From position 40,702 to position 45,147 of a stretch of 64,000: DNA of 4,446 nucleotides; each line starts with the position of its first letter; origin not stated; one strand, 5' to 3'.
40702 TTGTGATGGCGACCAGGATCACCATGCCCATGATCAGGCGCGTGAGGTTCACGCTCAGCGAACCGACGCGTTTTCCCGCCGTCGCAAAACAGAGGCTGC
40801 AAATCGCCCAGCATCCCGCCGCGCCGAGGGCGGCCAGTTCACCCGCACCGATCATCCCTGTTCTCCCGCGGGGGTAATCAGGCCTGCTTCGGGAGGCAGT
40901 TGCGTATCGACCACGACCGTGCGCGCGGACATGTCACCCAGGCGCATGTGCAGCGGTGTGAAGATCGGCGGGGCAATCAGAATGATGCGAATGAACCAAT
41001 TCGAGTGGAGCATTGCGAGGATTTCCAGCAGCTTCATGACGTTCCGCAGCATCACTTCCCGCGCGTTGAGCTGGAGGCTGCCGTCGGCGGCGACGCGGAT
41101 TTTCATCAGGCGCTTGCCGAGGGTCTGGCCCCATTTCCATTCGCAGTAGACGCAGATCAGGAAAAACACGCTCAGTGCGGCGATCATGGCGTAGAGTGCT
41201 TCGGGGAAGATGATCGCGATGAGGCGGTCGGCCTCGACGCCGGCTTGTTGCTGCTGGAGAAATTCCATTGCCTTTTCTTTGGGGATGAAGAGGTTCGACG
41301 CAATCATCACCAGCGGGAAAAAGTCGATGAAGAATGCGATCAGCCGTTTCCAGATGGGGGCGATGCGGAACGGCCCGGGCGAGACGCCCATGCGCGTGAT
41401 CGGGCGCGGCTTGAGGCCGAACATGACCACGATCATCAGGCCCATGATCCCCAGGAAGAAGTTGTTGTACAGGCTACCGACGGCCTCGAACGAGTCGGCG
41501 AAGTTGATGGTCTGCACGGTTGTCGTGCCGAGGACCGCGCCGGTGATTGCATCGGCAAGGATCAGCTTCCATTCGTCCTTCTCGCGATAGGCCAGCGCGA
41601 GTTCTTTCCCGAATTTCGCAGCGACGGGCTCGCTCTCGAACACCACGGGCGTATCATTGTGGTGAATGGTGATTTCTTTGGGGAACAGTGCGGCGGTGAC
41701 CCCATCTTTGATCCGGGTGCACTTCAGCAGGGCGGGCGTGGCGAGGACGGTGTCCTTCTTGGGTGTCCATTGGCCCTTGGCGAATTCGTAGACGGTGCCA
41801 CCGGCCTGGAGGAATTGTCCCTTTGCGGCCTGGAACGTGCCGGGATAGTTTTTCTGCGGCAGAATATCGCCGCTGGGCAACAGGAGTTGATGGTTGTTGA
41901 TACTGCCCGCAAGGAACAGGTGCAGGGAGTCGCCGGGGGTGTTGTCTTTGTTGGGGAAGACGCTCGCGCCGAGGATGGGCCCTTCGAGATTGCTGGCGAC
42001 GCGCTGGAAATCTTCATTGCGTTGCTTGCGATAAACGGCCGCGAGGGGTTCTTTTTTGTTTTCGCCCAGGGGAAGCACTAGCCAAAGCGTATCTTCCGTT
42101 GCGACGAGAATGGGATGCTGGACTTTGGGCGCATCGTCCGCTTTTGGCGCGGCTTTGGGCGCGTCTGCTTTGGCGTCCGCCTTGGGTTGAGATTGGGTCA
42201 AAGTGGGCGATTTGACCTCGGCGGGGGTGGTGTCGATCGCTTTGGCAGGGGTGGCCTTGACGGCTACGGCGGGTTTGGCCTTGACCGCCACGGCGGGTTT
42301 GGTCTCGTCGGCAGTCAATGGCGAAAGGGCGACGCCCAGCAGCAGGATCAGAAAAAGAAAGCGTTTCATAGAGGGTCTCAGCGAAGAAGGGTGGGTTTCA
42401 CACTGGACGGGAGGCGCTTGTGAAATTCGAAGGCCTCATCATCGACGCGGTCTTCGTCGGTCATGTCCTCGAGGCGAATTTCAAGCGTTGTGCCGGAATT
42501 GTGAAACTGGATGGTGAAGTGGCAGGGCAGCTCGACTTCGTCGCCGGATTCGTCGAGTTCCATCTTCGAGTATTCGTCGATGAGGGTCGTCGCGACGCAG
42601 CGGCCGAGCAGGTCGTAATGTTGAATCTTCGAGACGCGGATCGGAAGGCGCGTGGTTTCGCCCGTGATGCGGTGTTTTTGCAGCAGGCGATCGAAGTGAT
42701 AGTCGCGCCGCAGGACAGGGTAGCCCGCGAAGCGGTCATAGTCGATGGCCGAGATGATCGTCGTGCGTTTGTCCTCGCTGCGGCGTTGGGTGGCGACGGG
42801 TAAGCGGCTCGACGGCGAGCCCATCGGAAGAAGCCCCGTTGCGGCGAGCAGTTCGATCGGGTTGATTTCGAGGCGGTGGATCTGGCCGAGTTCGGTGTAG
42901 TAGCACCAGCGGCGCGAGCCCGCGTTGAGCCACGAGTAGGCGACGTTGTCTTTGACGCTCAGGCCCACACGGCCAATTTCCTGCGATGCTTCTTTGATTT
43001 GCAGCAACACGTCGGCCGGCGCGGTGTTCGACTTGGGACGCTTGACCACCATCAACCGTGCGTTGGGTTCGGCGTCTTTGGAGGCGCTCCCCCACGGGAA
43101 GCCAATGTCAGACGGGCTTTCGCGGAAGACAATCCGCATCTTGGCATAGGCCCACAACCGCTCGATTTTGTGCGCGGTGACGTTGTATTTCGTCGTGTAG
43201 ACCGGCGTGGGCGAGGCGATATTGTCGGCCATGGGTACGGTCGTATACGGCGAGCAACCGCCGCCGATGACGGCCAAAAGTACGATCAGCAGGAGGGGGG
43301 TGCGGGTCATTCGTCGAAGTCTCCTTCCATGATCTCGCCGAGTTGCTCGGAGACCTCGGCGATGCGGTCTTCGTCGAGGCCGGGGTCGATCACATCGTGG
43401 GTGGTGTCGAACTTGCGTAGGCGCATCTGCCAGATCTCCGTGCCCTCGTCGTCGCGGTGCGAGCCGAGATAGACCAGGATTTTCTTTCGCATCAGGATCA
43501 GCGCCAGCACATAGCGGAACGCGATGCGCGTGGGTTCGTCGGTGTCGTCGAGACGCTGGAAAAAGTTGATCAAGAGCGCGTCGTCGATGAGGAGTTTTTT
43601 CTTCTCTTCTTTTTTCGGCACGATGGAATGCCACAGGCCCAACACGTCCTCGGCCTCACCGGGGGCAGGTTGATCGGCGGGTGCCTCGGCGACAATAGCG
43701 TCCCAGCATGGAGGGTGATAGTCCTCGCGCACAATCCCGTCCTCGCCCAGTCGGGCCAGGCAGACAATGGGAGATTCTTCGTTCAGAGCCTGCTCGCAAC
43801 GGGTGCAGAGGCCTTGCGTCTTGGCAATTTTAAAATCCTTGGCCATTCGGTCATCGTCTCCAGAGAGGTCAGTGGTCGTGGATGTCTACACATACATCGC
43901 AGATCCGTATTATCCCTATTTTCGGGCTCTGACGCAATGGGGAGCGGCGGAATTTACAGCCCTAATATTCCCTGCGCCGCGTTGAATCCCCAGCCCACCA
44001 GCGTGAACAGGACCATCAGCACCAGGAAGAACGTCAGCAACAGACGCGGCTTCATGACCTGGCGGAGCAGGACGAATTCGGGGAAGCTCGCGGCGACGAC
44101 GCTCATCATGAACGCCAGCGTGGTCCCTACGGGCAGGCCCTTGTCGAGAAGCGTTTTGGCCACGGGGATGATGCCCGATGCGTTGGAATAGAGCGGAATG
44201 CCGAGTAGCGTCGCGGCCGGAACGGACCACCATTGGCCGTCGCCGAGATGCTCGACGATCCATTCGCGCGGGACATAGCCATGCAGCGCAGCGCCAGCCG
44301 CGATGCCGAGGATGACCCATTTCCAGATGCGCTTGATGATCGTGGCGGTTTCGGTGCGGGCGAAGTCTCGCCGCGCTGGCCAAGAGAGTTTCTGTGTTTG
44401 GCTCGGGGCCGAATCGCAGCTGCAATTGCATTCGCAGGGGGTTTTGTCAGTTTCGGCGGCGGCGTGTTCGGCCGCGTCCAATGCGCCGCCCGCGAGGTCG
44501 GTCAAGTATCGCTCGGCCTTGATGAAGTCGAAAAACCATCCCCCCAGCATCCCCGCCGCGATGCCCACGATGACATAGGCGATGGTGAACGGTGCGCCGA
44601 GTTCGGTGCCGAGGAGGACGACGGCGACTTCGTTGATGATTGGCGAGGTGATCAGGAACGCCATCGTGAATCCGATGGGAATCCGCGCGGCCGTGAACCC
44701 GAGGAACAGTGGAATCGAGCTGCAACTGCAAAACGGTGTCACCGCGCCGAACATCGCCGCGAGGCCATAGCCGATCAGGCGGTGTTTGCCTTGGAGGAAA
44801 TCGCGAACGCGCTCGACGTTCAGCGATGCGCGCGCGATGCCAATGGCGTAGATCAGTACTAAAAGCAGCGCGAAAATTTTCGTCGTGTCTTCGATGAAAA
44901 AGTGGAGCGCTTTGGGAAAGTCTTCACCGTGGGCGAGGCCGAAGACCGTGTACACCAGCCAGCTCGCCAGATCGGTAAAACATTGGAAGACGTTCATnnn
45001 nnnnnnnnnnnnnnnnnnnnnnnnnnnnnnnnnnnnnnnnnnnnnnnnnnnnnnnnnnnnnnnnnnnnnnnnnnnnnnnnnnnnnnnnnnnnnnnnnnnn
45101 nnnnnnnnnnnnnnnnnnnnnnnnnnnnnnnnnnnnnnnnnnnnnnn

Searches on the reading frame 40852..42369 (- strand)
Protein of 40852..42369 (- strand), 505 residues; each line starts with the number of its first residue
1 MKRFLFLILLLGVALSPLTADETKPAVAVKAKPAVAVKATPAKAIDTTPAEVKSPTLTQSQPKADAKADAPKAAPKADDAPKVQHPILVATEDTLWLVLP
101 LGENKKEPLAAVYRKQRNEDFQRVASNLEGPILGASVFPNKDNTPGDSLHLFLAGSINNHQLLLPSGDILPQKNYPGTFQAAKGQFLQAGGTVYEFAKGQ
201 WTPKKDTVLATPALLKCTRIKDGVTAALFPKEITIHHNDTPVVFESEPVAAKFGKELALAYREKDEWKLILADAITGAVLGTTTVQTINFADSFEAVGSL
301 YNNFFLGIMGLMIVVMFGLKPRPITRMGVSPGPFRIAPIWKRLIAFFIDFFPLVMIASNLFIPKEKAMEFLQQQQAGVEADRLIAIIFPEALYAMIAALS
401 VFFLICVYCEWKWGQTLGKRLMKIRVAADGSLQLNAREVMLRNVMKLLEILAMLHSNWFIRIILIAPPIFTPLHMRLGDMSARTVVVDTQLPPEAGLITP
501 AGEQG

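Call 29: search_protein_families(library=pfam, proteins=[window:40852-42369:-], max_evalue=0.001)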
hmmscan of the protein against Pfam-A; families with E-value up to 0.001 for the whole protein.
window:40852-42369:- (505 aa): 1 family
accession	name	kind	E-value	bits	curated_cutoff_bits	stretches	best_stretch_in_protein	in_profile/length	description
PF06271.18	RDD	-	1.5e-14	54.9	24.1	1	337-480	2-134/137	RDD family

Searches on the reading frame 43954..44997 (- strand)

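Call 29: search_protein_families(library=pfam, proteins=[window:43954-44997:-], max_evalue=0.001)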
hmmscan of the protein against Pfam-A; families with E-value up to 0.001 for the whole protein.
window:43954-44997:- (347 aa): 1 family
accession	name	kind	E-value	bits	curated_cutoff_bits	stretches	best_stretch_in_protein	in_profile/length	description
PF03773.19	ArsP_1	-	4.7e-63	213.5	32.3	1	29-336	4-290/294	Predicted permease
